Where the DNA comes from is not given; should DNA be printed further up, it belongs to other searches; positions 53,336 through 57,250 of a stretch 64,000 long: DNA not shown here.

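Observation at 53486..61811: Twin giant zinc-ribbon/nucleotide-cyclase/STAND-ATPase/helical-repeat proteins bracketing an F420-type oxidoreductase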

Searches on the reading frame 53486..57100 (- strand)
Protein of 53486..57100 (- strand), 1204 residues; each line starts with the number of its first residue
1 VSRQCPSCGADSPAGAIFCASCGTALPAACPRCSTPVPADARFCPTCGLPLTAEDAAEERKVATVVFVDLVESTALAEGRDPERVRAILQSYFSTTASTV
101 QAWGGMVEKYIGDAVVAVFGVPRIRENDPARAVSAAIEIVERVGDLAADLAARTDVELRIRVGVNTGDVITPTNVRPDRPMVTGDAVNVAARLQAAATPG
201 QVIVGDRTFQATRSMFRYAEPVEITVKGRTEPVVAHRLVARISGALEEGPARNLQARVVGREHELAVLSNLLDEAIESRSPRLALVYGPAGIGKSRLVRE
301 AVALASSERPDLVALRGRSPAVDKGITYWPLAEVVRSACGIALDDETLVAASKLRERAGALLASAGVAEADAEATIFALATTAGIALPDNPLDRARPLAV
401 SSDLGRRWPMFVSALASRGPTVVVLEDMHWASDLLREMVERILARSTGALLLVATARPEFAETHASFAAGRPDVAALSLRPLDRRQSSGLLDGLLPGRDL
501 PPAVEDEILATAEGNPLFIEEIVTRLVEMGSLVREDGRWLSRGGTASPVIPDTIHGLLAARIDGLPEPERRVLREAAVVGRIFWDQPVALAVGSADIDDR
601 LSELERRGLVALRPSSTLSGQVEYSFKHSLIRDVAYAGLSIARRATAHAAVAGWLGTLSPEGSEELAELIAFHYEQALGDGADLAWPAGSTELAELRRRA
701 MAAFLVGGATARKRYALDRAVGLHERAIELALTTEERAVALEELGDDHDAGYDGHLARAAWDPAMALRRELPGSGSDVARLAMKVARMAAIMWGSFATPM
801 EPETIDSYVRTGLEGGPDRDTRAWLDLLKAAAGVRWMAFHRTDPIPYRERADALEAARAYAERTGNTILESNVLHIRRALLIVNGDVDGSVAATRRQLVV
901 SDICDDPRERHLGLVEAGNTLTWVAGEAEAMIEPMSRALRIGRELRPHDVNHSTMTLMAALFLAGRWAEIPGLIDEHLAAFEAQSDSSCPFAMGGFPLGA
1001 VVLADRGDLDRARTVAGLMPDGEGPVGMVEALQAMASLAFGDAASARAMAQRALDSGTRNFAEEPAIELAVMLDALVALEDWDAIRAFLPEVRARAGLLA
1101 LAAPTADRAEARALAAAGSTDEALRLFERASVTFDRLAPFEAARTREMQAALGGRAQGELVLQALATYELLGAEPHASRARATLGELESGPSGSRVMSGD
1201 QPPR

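Call 6: search_protein_families(library=pfam, proteins=[window:53486-57100:-], max_evalue=0.1)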
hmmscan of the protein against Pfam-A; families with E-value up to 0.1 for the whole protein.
window:53486-57100:- (1204 aa): 13 families
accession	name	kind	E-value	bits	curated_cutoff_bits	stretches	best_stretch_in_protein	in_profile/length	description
PF13191.12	AAA_16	-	8.1e-20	72.4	32.6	1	257-447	1-160/167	AAA ATPase domain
PF00211.25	Guanylate_cyc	-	1.2e-18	67.8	21.9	1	59-231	5-175/183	Adenylate and Guanylate cyclase catalytic domain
PF12773.13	DZR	-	1.1e-12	48.4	27.3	1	5-48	1-45/45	Double zinc ribbon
PF13240.11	Zn_Ribbon_1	-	5.8e-10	39.1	25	2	30-51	2-23/23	zinc-ribbon domain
PF13248.11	Zn_ribbon_3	-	3.4e-08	33.1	27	2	4-24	4-24/26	zinc-ribbon domain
PF24463.1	DUF7577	-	1.4e-05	25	28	2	3-27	3-27/27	Domain of unknown function (DUF7577)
PF01637.24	ATPase_2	-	0.00052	20.3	33.2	1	261-305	4-44/225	ATPase domain predominantly from Archaea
PF10571.15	UPF0547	-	0.0011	19.4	29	1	30-48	3-21/26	Uncharacterised protein family UPF0547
PF17032.10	Zn_ribbon_15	-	0.002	19.4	28.9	1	29-48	54-73/73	zinc-ribbon family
PF25199.1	nSTAND_NTPase5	-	0.0049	17.1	34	1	263-306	20-66/145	Novel STAND NTPase 5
PF13401.12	AAA_22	-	0.0077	17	27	1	280-321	4-45/130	AAA domain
PF18912.6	DZR_2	-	0.0095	16.2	27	1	3-47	8-55/56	Double zinc ribbon domain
PF13176.12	TPR_7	-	0.054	14.1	27.9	0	718-737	16-35/36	Tetratricopeptide repeat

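Call 7: search_protein_families(library=ncbifam, proteins=[window:53486-57100:-], max_evalue=0.1)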
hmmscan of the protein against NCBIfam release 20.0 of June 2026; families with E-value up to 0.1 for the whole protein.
window:53486-57100:- (1204 aa): 6 families
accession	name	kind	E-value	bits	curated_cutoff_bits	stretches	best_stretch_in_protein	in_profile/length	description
TIGR03903.1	TOMM_kin_cyc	equivalog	5.8e-65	219.9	705.75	1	51-678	276-885/1267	TOMM system kinase/cyclase fusion protein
NF058673.1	LipAdnlyCyLipJMY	equivalog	3.3e-10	39.3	800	1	55-207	288-417/449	bifunctional lipase/adenylate cyclase LipJ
TIGR02928.1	TIGR02928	subfamily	0.00018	20.5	181.3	1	256-303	15-62/366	orc1/cdc6 family replication initiation protein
NF011149.0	PRK14559.1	equivalog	0.00019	20.3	374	1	5-49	4-49/642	serine/threonine phosphatase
NF045510.1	4Cys_prefix_kin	domain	0.0064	16.7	24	1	31-51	5-26/26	4-Cys prefix domain-containing protein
NF008754.0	PRK11788.1-2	equivalog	0.026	13.6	670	1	703-750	71-119/386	lipopolysaccharide assembly protein LapB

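Call 9: search_protein_families(library=padloc, proteins=[window:53486-57100:-], max_evalue=0.1)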
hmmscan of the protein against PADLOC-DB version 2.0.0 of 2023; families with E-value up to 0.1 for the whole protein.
window:53486-57100:- (1204 aa): 14 families
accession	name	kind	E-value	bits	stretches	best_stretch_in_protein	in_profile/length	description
PDLC02367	PycC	-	7e-20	69.4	1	57-219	39-199/226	-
PDLC00734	PycC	-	8.1e-16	56.1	1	54-227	181-362/374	Pycsar cyclase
PDLC00766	PycC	-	3.9e-15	53.9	1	54-220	36-203/232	Pycsar cyclase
PDLC02370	PycC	-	1e-13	49.4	1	57-215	76-241/340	-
PDLC02369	PycC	-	9.3e-11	39.7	1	63-213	47-192/248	-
PDLC00764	PycC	-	1.7e-09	35.1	1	58-206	90-247/449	Pycsar cyclase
PDLC00763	PycC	-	1.5e-08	32.4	1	65-213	56-208/268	Pycsar cyclase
PDLC02368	PycC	-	8.4e-07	26.8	1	63-197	45-182/234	-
PDLC00767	PycC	-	2e-06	25.4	1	60-214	90-251/337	Pycsar cyclase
PDLC00761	PycC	-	5.7e-06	23.4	1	62-207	105-257/438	Pycsar cyclase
PDLC00765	PycC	-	6.1e-05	20.2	1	126-196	116-188/477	Pycsar cyclase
PDLC02366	PycC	-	0.00028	17.9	1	88-201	77-191/486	-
PDLC04984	PDC-S27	-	0.047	10.5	1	257-302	3-44/474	-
PDLC05035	PDC-S53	-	0.062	9.3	1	282-305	511-534/900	-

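Call 10: search_solved_structures(query=window:53486-57100:-, max_evalue=0.01, show_alignments=2)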
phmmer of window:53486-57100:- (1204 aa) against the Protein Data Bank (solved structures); distinct sequences matched with E-value up to 0.01: 47.
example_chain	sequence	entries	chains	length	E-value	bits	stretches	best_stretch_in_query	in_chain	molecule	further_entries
2w01_A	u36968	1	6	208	1.5e-18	69.3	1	59-235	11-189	ADENYLATE CYCLASE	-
6fht_A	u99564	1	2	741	5.9e-18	67.4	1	59-235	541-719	Bacteriophytochrome,Adenylate cyclase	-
3r5g_A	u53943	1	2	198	1.8e-17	65.8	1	59-239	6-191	CyaB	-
5oyh_A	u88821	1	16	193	1.1e-14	56.5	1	57-230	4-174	Nucleotide cyclase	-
6sir_A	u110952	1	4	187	3.2e-14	55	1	57-229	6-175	Nucleotide cyclase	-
6aoa_A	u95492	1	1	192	4.9e-13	51.1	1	57-229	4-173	Bacterio-rhodopsin/guanylyl cyclase 1 fusion protein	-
6ao9_A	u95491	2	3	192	1.8e-12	49.2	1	57-229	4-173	Bacterio-rhodopsin/guanylyl cyclase 1 fusion protein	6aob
1yk9_A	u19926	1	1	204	4.3e-12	48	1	59-258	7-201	Adenylate cyclase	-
4p2f_A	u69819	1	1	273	6.5e-12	47.4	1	58-258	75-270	Adenylate cyclase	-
1wc1_A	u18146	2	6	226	3.2e-11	45.1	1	55-213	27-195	ADENYLATE CYCLASE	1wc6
4p2m_A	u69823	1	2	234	3.2e-11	45.1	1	58-258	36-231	Adenylate cyclase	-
1wc0_A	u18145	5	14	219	3.8e-11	44.8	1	57-213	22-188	ADENYLATE CYCLASE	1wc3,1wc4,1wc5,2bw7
4p2x_A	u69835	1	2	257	4.2e-11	44.7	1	58-258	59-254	Adenylate cyclase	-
3et6_A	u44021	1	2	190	7.4e-11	43.9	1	57-229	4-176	Soluble guanylyl cyclase beta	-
7yz9_A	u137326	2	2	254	1.1e-10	43.3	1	57-229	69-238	Adenylate cyclase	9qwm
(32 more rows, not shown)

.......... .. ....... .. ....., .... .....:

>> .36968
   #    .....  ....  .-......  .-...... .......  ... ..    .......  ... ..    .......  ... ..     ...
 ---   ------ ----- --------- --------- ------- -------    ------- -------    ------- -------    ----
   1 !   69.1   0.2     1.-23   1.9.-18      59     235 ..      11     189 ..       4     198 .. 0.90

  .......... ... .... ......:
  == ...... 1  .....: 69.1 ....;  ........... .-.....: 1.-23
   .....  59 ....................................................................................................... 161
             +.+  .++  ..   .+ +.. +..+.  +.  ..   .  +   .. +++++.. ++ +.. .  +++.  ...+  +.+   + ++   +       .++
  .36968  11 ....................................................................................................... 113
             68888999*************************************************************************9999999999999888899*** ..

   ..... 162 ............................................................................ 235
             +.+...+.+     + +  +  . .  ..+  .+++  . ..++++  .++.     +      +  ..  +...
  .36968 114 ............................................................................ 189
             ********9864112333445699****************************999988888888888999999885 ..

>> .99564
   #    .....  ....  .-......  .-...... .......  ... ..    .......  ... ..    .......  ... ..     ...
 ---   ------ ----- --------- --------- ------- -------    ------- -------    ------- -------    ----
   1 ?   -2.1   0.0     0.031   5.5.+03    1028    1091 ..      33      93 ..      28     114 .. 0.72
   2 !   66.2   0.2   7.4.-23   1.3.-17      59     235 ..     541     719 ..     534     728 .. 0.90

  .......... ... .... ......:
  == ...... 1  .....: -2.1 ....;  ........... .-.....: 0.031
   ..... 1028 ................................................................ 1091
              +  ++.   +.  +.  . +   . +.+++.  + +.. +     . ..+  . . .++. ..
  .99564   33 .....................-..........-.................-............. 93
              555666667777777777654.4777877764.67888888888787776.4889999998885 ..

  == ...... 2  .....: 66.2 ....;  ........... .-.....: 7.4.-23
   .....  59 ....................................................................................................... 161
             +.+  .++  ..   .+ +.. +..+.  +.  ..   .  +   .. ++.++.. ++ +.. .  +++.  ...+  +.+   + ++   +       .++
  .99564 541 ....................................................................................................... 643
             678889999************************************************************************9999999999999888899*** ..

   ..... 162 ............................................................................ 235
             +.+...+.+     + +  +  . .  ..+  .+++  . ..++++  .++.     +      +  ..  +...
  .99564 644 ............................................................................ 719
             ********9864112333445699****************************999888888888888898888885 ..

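Call 15: find_related_loci(query=window:53486-57100:-, collection=genome_contigs, flank=10000)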
Query window:53486-57100:- (1204 aa) in genome_contigs; peptide patterns used: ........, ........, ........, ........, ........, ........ (x = any residue, [..] = any of these).
88 stretches matched a pattern; 7 encode a relative of the query (tblastn E <= 1e-3); 7 distinct loci.
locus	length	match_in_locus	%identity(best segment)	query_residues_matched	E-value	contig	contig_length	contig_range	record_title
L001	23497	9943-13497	65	1-1181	0e+0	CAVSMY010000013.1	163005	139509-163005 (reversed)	MAG: uncultured Chloroflexia bacterium isolate MFD03975.bin.2.240 genome assembly, contig: contig_69298, whole genome sh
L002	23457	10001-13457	71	1-1152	0e+0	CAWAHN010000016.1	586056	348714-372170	MAG: uncultured Chloroflexia bacterium isolate MFD02134.bin.2.85 genome assembly, contig: contig_5322, whole genome shot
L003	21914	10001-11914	34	30-693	9e-79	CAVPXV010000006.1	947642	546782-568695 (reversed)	MAG: uncultured Thermoleophilia bacterium isolate MFD01872.bin.1.273 genome assembly, contig: contig_38274, whole genome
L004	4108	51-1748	31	160-770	4e-59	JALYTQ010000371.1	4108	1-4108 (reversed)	MAG: Chloroflexota bacterium isolate LIV bin34 SD1462_NODE_7318_length_4108_cov_1.349661, whole genome shotgun sequence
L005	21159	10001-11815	31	59-655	2e-46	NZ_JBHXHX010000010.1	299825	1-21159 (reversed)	Streptomyces sp. NPDC058335 NPDC058335_T37_E6.ctg-0010, whole genome shotgun sequence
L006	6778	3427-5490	24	1-677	1e-18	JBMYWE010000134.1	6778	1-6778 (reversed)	MAG: Granulosicoccaceae bacterium isolate ME_XS_2210_bin_61 ME_XS_2210_bin_61_152, whole genome shotgun sequence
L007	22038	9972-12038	28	1-677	2e-9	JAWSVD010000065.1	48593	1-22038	MAG: Granulosicoccaceae bacterium isolate BHT04_PCL_gam1 B9PCL_contig_231, whole genome shotgun sequence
